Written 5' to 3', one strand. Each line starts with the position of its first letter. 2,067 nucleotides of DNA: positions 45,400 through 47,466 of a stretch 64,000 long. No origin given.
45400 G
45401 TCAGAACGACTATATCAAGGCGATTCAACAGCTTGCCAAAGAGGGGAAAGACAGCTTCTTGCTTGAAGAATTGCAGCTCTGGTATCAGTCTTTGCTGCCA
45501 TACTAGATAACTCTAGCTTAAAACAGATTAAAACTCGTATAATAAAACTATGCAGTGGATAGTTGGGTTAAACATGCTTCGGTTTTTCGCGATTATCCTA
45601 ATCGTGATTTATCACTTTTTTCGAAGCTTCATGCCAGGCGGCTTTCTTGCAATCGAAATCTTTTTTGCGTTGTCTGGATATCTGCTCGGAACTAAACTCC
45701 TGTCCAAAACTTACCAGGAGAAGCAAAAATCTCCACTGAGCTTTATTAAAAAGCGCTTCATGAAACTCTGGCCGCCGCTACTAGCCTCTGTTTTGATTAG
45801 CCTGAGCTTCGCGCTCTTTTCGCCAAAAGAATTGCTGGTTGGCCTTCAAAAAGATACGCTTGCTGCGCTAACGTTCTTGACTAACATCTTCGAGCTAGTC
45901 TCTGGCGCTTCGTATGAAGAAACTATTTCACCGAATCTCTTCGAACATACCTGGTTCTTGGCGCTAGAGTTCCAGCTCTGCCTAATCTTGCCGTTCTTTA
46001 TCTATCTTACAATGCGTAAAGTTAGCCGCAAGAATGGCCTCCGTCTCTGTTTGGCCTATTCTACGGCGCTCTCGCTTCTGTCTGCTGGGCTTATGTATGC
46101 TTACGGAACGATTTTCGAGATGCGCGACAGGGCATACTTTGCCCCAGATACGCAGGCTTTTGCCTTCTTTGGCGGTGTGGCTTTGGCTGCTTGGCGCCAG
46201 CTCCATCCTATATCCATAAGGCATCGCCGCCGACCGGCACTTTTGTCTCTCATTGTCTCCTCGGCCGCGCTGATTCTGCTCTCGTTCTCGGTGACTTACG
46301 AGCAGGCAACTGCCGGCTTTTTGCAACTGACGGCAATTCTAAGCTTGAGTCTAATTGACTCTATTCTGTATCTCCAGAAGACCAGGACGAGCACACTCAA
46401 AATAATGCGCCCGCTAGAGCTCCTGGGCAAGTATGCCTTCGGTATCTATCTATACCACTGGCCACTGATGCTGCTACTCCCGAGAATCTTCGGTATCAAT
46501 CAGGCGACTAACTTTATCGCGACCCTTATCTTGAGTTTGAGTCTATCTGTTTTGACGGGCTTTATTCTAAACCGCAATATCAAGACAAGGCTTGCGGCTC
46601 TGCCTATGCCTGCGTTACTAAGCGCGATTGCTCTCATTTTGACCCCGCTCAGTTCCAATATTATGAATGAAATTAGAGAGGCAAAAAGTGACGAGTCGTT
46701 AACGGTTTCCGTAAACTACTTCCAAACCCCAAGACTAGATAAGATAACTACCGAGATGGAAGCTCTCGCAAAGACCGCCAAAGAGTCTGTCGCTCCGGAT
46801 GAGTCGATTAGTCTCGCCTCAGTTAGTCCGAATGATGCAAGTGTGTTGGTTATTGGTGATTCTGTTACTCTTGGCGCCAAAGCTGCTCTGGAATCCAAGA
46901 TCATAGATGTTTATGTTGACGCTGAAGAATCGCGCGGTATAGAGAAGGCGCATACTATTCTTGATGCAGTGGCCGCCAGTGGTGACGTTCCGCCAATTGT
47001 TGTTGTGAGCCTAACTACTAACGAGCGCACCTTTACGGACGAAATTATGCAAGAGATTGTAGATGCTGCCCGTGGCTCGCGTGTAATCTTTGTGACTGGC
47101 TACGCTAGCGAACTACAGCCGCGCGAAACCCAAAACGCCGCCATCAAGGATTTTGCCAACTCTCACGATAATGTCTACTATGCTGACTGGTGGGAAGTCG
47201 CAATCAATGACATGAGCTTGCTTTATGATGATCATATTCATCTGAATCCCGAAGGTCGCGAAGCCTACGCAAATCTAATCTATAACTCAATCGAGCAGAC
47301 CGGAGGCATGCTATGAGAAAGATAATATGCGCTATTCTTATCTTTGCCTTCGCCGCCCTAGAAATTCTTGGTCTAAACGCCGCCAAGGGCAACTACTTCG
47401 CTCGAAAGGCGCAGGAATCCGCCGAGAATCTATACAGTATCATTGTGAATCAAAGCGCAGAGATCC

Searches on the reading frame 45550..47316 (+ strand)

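Call 105: search_protein_families(library=pfam, proteins=[window:45550-47316:+], max_evalue=0.00001)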
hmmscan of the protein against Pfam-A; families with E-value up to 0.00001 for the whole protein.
window:45550-47316:+ (588 aa): 1 family
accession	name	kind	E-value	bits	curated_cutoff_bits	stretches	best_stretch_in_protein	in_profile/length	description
PF01757.29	Acyl_transf_3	-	9.6e-32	110.8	31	1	5-336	2-324/326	Acyltransferase domain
